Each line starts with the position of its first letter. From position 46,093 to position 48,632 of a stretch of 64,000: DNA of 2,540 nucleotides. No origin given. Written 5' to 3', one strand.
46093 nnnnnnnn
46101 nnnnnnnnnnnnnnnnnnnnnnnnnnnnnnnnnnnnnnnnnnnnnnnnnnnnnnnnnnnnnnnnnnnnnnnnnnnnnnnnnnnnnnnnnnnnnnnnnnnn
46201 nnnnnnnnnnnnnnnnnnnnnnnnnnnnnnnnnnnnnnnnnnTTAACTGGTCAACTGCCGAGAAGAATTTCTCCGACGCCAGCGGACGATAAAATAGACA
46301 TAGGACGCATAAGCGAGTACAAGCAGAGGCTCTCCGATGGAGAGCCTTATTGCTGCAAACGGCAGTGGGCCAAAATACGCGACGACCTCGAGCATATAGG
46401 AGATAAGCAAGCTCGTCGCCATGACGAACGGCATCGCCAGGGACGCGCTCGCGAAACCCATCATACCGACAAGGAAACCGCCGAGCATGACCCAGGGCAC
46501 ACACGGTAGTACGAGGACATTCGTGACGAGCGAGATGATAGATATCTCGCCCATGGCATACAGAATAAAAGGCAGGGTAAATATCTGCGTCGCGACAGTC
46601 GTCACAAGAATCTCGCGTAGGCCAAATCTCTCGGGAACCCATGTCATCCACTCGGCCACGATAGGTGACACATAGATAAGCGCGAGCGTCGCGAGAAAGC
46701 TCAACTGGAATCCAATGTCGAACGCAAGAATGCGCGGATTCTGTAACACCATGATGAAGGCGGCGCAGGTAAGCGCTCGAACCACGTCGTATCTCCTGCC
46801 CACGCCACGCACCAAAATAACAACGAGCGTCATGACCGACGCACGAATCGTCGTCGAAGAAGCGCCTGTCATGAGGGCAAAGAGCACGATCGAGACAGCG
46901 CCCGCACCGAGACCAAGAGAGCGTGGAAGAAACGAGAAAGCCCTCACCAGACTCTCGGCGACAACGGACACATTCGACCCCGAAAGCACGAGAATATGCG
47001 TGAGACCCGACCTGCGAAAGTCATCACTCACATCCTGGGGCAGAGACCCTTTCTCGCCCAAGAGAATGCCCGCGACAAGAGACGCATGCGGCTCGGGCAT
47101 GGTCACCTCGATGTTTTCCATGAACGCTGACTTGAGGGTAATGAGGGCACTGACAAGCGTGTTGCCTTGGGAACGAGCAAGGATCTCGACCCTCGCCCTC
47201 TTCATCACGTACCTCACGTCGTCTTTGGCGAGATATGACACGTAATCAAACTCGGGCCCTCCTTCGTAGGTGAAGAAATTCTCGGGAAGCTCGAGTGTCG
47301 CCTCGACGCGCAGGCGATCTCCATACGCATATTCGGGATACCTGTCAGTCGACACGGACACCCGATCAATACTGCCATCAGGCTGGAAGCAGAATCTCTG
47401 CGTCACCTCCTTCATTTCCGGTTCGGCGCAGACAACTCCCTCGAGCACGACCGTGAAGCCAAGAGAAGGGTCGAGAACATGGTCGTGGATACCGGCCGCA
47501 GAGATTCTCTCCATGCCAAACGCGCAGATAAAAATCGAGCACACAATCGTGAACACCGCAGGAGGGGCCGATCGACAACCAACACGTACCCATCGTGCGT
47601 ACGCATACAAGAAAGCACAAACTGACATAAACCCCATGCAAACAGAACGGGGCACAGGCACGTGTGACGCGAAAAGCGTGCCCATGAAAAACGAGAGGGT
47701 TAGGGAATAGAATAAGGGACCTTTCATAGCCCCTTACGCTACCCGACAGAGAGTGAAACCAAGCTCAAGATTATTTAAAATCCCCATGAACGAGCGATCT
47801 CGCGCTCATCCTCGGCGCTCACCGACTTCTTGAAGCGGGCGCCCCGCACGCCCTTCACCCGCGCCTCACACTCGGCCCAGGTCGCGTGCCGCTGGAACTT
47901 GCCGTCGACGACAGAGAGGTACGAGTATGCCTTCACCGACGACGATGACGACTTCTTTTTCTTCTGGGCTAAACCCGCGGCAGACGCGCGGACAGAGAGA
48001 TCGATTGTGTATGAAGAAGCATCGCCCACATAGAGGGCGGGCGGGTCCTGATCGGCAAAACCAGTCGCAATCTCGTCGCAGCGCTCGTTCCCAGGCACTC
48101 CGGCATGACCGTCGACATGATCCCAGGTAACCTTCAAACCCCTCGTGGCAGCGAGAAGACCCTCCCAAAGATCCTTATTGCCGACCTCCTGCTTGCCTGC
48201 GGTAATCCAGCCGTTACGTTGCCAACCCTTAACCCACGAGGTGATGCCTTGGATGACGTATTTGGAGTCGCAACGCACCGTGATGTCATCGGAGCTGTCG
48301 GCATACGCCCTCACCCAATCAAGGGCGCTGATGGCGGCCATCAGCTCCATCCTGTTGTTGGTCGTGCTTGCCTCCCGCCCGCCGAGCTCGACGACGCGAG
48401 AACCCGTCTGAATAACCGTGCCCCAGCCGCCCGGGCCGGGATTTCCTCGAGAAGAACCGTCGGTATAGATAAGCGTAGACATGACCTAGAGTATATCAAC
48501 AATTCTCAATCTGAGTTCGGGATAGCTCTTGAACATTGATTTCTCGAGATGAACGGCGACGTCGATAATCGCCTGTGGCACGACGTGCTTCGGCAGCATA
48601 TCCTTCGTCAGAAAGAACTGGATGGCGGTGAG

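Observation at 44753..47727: ComEC split into a membrane core and a stand-alone MBL domain, with sod encoded on the opposite strand between them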

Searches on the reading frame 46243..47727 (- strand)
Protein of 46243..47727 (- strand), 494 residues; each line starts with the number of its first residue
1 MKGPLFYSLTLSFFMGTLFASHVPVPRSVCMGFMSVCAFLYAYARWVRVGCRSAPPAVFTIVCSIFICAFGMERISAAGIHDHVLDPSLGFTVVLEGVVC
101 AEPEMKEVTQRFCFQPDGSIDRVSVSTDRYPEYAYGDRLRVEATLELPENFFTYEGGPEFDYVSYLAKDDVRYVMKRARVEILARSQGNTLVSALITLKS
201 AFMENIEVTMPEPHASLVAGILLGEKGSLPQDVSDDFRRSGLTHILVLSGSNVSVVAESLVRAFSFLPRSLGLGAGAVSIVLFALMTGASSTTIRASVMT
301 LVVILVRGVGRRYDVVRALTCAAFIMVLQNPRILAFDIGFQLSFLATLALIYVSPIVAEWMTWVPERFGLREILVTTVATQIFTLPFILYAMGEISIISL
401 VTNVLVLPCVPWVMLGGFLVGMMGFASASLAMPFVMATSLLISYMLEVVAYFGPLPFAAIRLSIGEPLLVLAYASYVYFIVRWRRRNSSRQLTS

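Call 3: search_protein_families(library=pfam, proteins=[window:46243-47727:-], max_evalue=0.01)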
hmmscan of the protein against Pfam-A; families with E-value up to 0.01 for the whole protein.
window:46243-47727:- (494 aa): 2 families
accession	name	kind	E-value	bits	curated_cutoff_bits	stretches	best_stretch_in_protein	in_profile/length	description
PF03772.21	Competence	-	6.9e-51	173.6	23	1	221-486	1-269/270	Competence protein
PF13567.11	DUF4131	-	2.1e-14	54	31.6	1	27-177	5-159/165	Domain of unknown function (DUF4131)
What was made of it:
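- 46243..47727 (-): ComEC channel subunit ('core'), 494 aa: N-terminal TM region, OB fold (DUF4131) and Competence domain. It ends after the helix equivalent to TM10 of full-length ComEC. Pfam Competence E 6.9e-51 and DUF4131 E 2.1e-14 (call 3).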

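Call 4: search_protein_families(library=ncbifam, proteins=[window:46243-47727:-], max_evalue=0.01)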
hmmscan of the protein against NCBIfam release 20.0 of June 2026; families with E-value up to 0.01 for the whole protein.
window:46243-47727:- (494 aa): 4 families
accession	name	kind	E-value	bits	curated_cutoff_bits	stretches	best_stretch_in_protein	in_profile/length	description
TIGR00361.1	ComEC_Rec2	equivalog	1e-26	93.3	190.05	1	160-478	83-402/663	DNA internalization-related competence protein ComEC/Rec2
TIGR00360.1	ComEC_N-term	subfamily_domain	4.8e-21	75.8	36.5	1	243-414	2-168/171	ComEC/Rec2-related protein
NF008580.0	PRK11539.1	equivalog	3.7e-11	42.1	969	1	189-484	173-472/758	ComEC family protein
NF045979.1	ComEC_MAG0480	equivalog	1.2e-10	40.7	150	1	212-412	193-388/461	MAG0480 family ComEC-like protein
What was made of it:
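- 46243..47727 (-): TIGR00361 positions 83-402 (call 4).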

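Call 8: find_encoding_contigs(protein=window:46243-47727:-, flank=6000, max_places=6)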
Protein window:46243-47727:- (494 aa): 13 contigs read that carry it; 4 places shown.
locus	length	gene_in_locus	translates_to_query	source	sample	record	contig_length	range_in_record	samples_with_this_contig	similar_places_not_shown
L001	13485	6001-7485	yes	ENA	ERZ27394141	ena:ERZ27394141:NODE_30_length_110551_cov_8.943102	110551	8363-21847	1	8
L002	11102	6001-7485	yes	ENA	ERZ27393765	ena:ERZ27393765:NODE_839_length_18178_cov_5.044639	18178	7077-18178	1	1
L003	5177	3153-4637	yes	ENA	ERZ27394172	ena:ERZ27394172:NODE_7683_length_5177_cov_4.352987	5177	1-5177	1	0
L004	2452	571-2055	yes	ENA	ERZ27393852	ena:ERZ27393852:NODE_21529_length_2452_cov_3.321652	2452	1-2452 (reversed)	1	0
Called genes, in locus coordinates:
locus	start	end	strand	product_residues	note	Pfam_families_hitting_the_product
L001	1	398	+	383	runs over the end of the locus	PF07907:YibE_F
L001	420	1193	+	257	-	PF00121:TIM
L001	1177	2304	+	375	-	PF00162:PGK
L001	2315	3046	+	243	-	PF07963:N_methyl (weak)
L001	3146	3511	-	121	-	PF11969:DcpS_C, PF01230:HIT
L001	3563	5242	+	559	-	PF01368:DHH, PF02272:DHHA1, PF17768:RecJ_OB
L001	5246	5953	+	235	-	PF00075:RNase_H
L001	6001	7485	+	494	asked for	PF13567:DUF4131, PF03772:Competence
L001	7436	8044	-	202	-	PF02777:Sod_Fe_C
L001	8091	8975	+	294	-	PF00753:Lactamase_B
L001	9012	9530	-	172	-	PF00293:NUDIX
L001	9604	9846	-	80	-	PF00830:Ribosomal_L28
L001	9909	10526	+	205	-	PF02163:Peptidase_M50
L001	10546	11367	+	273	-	PF07963:N_methyl (weak), PF13385:Laminin_G_3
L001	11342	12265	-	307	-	PF08468:MTS_N, PF06325:PrmA (weak), PF05175:MTS, PF08242:Methyltransf_12 (weak), PF13649:Methyltransf_25 (weak), PF13847:Methyltransf_31 (weak)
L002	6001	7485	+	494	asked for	PF13567:DUF4131, PF03772:Competence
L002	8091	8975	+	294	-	PF00753:Lactamase_B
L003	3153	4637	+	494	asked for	PF13567:DUF4131, PF03772:Competence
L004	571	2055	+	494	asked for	PF13567:DUF4131, PF03772:Competence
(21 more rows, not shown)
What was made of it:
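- Thirteen independently assembled contigs carry the arrangement (call 8). The four loci shown come from four separate ENA assemblies and have the same gene order (call 8).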

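Call 11: find_homologous_proteins(query=window:46243-47727:-, max_evalue=0.00001)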
Query window:46243-47727:- (494 aa): 1033 proteins with E <= 0.00001 among 8000 candidates; the best 120 are listed.
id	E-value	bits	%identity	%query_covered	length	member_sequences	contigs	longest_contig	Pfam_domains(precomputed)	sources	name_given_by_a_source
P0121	0.0e+0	1079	100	100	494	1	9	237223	PF13567.12,PF03772.22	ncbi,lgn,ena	-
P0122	1.2e-238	811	76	100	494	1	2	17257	PF13567.12,PF03772.22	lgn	-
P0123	8.9e-229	778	73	100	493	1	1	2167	PF13567.12,PF03772.22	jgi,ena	-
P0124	7.5e-218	742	71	99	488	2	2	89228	PF13567.12,PF03772.22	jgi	jgi:competence protein ComEC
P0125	1.0e-217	742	71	97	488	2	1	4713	PF13567.12,PF03772.22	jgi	jgi:competence protein ComEC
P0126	2.2e-217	741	71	99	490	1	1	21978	PF13567.12,PF03772.22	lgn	-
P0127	2.5e-216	737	71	99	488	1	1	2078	PF13567.12,PF03772.22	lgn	-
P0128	3.8e-216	736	70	100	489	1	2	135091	PF13567.12,PF03772.22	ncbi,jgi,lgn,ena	ncbi:MAG: ComEC/Rec2 family competence protein [Candidatus Paceibacterota bacterium]|jgi:competence 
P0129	8.1e-212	722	68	99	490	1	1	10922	PF13567.12,PF03772.22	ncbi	-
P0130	1.3e-200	685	73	87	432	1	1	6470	PF13567.12,PF03772.22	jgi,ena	-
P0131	2.8e-198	678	73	86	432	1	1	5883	PF13567.12,PF03772.22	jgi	jgi:competence protein ComEC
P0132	5.1e-198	677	73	85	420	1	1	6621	PF13567.12,PF03772.22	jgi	jgi:competence protein ComEC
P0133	3.2e-166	572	56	99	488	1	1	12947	PF13567.12,PF03772.22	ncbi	-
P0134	2.7e-164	566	61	86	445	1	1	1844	PF13567.12,PF03772.22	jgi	jgi:competence protein ComEC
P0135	2.3e-162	559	54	99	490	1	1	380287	PF13567.12,PF03772.22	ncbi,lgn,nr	ncbi:MAG TPA: ComEC/Rec2 family competence protein [Candidatus Paceibacterota bacterium]|nr:ComEC/Re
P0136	2.4e-162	559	54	98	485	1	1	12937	PF13567.12,PF03772.22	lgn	-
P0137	7.3e-161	554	58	87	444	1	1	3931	PF13567.12,PF03772.22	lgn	-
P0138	8.1e-161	554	55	100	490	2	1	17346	PF13567.12,PF03772.22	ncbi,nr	ncbi:MAG TPA: ComEC/Rec2 family competence protein [Candidatus Paceibacterota bacterium]|nr:ComEC/Re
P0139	5.5e-160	551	55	99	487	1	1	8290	PF13567.12,PF03772.22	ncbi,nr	ncbi:ComEC family competence protein [Candidatus Parcubacteria bacterium]|nr:ComEC family competence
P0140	9.2e-159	547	53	99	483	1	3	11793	PF13567.12,PF03772.22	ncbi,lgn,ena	ncbi:MAG: ComEC/Rec2 family competence protein [Patescibacteria group bacterium]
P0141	1.0e-158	547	59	87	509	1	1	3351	PF13567.12,PF03772.22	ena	-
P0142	5.9e-156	538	53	99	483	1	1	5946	PF13567.12,PF03772.22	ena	-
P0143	3.4e-155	536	54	99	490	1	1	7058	PF13567.12,PF03772.22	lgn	-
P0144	7.4e-155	534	54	98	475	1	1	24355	PF13567.12,PF03772.22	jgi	-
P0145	1.8e-153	530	53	99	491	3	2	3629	PF13567.12,PF03772.22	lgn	-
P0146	2.9e-153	529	53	99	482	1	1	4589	PF13567.12,PF03772.22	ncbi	-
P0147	3.2e-153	529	52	98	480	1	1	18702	PF13567.12,PF03772.22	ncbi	-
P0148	5.5e-153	528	56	85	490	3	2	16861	PF13567.12,PF03772.22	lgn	-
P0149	9.3e-153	527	53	99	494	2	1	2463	PF13567.12,PF03772.22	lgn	-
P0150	1.0e-152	527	54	99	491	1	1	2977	PF13567.12,PF03772.22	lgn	-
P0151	4.6e-152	525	52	99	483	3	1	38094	PF13567.12,PF03772.22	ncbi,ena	ncbi:MAG: ComEC/Rec2 family competence protein [Patescibacteria group bacterium]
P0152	1.4e-150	520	51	99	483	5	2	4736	PF13567.12,PF03772.22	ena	-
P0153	9.4e-150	518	56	93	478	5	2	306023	PF13567.12,PF03772.22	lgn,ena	-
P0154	1.5e-149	517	52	99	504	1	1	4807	PF13567.12,PF03772.22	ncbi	-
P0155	6.5e-149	515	52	96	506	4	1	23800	PF13567.12,PF03772.22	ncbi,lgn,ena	-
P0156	9.2e-148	511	51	99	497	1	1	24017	PF13567.12,PF03772.22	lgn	-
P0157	1.4e-145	504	52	92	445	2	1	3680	PF13567.12,PF03772.22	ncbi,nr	ncbi:MAG: ComEC/Rec2 family competence protein, partial [bacterium]|nr:ComEC/Rec2 family competence 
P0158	1.0e-144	501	51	99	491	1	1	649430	PF13567.12,PF03772.22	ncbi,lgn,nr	ncbi:MAG: ComEC/Rec2 family competence protein [bacterium]|nr:ComEC/Rec2 family competence protein [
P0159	1.6e-144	500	57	82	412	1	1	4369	PF03772.22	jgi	jgi:competence protein ComEC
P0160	3.1e-144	499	51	99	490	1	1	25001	PF13567.12,PF03772.22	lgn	-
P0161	3.5e-144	499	53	98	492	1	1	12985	PF13567.12,PF03772.22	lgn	-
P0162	3.3e-142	493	50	99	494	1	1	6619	PF13567.12,PF03772.22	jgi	jgi:competence protein ComEC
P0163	3.6e-142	493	54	88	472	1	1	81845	PF13567.12,PF03772.22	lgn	-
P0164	4.5e-142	492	55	85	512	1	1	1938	PF13567.12,PF03772.22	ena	-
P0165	4.7e-142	492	50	98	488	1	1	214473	PF13567.12,PF03772.22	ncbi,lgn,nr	ncbi:MAG: ComEC family competence protein [Candidatus Taylorbacteria bacterium]|nr:ComEC family comp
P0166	1.6e-141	490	48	97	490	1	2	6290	PF13567.12,PF03772.22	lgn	-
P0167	7.5e-141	488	50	100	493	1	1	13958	PF13567.12,PF03772.22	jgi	jgi:competence protein ComEC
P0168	4.1e-140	486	52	100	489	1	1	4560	PF13567.12,PF03772.22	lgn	-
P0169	7.1e-140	485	53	84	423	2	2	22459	PF13567.12,PF03772.22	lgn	-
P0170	1.6e-139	484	49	99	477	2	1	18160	PF13567.12,PF03772.22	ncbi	-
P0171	3.4e-139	483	49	99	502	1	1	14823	PF13567.12,PF03772.22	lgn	-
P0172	1.9e-137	477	52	87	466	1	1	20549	PF13567.12,PF03772.22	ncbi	-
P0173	3.0e-136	473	49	91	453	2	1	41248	PF13567.12,PF03772.22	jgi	jgi:competence protein ComEC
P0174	3.3e-136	473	46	99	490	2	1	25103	PF13567.12,PF03772.22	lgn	-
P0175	2.8e-135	470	50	88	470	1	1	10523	PF13567.12,PF03772.22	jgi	jgi:competence protein ComEC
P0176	3.5e-135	470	48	99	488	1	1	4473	PF13567.12,PF03772.22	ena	-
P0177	5.6e-135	469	47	99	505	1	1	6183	PF13567.12,PF03772.22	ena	-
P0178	7.4e-134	465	52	88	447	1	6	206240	PF13567.12,PF03772.22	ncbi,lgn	ncbi:MAG TPA: ComEC/Rec2 family competence protein [Candidatus Paceibacterota bacterium]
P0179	1.0e-132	461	46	99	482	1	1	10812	PF13567.12,PF03772.22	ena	-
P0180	2.6e-132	460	50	86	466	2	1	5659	PF13567.12,PF03772.22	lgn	-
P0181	1.7e-130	454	46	99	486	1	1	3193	PF13567.12,PF03772.22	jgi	jgi:competence protein ComEC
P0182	1.7e-130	454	45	99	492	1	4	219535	PF13567.12,PF03772.22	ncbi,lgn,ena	-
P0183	1.5e-129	451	46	99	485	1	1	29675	PF13567.12,PF03772.22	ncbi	-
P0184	7.0e-129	449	50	88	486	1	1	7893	PF13567.12,PF03772.22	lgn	-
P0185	1.3e-128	448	46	98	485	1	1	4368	PF13567.12,PF03772.22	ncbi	-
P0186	2.8e-128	447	44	99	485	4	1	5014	PF13567.12,PF03772.22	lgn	-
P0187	9.2e-128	445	45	99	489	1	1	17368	PF13567.12,PF03772.22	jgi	-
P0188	1.1e-127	445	46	99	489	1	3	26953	PF13567.12,PF03772.22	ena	-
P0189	6.5e-127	442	45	99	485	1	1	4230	PF13567.12,PF03772.22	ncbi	-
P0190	2.2e-124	434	44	99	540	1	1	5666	PF13567.12,PF03772.22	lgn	-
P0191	4.7e-123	430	46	99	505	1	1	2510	PF13567.12,PF03772.22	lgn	-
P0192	6.2e-123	429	46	95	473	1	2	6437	PF13567.12,PF03772.22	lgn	-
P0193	8.2e-123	429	45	97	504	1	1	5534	PF13567.12,PF03772.22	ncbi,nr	ncbi:MAG: ComEC/Rec2 family competence protein [Patescibacteria group bacterium]|nr:ComEC/Rec2 famil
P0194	3.2e-121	424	46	99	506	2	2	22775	PF13567.12,PF03772.22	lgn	-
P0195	3.3e-121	423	49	82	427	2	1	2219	PF13567.12,PF03772.22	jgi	jgi:competence protein ComEC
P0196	3.8e-121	423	43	99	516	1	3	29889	PF13567.12,PF03772.22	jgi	jgi:competence protein ComEC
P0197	9.8e-119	415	49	82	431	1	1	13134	PF13567.12,PF03772.22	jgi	jgi:competence protein ComEC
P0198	4.2e-118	413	45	99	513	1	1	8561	PF13567.12,PF03772.22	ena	-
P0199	1.0e-117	412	45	98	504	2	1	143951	PF13567.12,PF03772.22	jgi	-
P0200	2.2e-117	411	46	85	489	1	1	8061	PF13567.12,PF03772.22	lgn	-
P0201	2.5e-117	411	44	99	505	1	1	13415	PF13567.12,PF03772.22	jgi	jgi:competence protein ComEC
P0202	9.4e-114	399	48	82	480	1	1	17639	PF13567.12,PF03772.22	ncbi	-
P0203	8.7e-113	396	45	93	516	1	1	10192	PF13567.12,PF03772.22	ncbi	-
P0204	9.8e-113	396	47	86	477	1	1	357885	PF13567.12,PF03772.22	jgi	jgi:competence protein ComEC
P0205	3.2e-112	394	43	98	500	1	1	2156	PF13567.12,PF03772.22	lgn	-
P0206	2.2e-111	391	42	99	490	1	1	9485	PF13567.12,PF03772.22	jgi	jgi:competence protein ComEC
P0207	5.2e-111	390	48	82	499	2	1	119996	PF13567.12,PF03772.22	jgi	-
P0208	5.5e-111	390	45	86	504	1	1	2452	PF13567.12,PF03772.22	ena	-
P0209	1.5e-110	388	41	98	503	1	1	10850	PF13567.12,PF03772.22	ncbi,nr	ncbi:MAG: ComEC/Rec2 family competence protein [Candidatus Pacebacteria bacterium]|nr:ComEC/Rec2 fam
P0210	5.4e-110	386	43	97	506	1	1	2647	PF13567.12,PF03772.22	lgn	-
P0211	1.8e-109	385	45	86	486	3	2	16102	PF13567.12,PF03772.22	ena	-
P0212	2.3e-109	384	45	86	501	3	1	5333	PF13567.12,PF03772.22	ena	-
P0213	4.7e-109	383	41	98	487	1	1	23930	PF13567.12,PF03772.22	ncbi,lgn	-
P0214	4.7e-109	383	44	91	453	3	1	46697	PF13567.12,PF03772.22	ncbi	-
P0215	1.3e-108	382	45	84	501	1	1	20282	PF13567.12,PF03772.22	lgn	-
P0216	1.3e-108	382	42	93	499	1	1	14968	PF13567.12,PF03772.22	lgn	-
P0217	1.6e-108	382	42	99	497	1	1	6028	PF13567.12,PF03772.22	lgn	-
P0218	1.7e-108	382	41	99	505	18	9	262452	PF13567.12,PF03772.22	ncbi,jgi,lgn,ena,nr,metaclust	ncbi:MAG: ComEC/Rec2-related protein [Parcubacteria group bacterium GW2011_GWA1_40_21]|nr:MAG: ComEC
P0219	4.2e-108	380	47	81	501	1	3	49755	PF13567.12,PF03772.22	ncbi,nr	ncbi:MAG: ComEC family competence protein [Patescibacteria group bacterium]|nr:ComEC/Rec2 family com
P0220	5.1e-108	380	47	88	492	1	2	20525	PF13567.12,PF03772.22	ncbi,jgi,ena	-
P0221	8.5e-108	379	45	82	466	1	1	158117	PF13567.12,PF03772.22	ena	-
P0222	1.4e-107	378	39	99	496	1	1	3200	PF13567.12,PF03772.22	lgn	-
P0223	1.6e-107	378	42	97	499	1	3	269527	PF13567.12,PF03772.22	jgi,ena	-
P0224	2.2e-107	378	41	98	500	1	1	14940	PF13567.12,PF03772.22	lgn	-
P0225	4.0e-107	377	42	98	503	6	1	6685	PF13567.12,PF03772.22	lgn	-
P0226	5.1e-107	377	49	75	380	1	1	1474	PF03772.22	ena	-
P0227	7.5e-107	376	45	82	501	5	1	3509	PF13567.12,PF03772.22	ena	-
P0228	8.5e-107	376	42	88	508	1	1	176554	PF13567.12,PF03772.22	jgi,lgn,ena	-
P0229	8.6e-107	376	44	86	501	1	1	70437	PF13567.12,PF03772.22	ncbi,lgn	-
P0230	1.6e-106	375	41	95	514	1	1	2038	PF13567.12,PF03772.22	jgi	-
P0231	3.8e-106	374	41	92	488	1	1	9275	PF13567.12,PF03772.22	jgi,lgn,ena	-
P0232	5.5e-106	373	42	95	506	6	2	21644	PF13567.12,PF03772.22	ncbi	-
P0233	5.6e-106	373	42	93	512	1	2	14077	PF13567.12,PF03772.22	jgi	jgi:competence protein ComEC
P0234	1.2e-105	372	44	87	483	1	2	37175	PF13567.12,PF03772.22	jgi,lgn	-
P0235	2.6e-105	371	40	98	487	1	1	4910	PF13567.12,PF03772.22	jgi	jgi:competence protein ComEC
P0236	4.0e-105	370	42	99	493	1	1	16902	PF13567.12,PF03772.22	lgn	-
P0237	6.5e-105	370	40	99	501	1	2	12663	PF13567.12,PF03772.22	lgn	-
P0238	1.1e-104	369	40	98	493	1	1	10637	PF13567.12,PF03772.22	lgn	-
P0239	1.1e-104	369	46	82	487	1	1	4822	PF13567.12,PF03772.22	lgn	-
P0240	3.8e-104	367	45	88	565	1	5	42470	PF13567.12,PF03772.22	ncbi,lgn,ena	ncbi:MAG: ComEC/Rec2 family competence protein [Patescibacteria group bacterium]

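Call 32: search_solved_structures(query=window:46243-47727:-, max_evalue=0.001, show_alignments=0)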
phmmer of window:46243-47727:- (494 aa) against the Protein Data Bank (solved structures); distinct sequences matched with E-value up to 0.001: 3.
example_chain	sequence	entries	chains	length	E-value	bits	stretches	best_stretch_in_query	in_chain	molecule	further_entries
30bt_A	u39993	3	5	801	1.3e-30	109.8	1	131-488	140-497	Beta-lactamase-like domain | ComEC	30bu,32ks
9vc6_A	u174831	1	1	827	1.2e-17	67.1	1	158-484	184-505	Competence protein ComEC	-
9vc9_A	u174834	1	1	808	0.00042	22.4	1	216-416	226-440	Dna internalization-related competence protein rec2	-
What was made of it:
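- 46243..47727 (-): Residues 131-488 align to 140-497 of solved ComEC 30bt_A (call 32).
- On ComEC/Rec2 (TIGR00361; Pfam PF03772 + PF13567 + PF00753): Aligns to 30bt_A residues 140-497 (call 32).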

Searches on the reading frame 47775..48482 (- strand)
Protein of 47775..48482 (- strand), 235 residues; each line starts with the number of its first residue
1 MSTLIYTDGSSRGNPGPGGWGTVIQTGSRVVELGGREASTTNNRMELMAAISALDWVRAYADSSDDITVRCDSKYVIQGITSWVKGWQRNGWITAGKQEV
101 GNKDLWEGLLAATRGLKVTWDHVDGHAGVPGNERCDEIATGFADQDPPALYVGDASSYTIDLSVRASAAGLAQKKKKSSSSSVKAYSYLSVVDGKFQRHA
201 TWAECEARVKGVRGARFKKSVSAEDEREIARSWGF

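Call 3: search_protein_families(library=pfam, proteins=[window:47775-48482:-], max_evalue=0.01)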
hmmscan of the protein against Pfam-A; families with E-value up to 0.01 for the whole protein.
window:47775-48482:- (235 aa): 2 families
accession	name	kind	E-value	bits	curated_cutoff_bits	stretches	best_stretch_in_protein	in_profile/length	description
PF00075.30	RNase_H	-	1e-40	139.6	25.8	1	3-140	4-137/141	RNase H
PF01693.22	Cauli_VI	-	0.00021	21.9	21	1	201-219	16-34/44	Ribonuclease H1 N-terminal domain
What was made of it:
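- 47775..48482 (-): RNase H gene directly upstream of the core (47-nt gap), part of the conserved recJ-rnhA-comEC run. Pfam RNase_H E 1e-40 (call 3).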
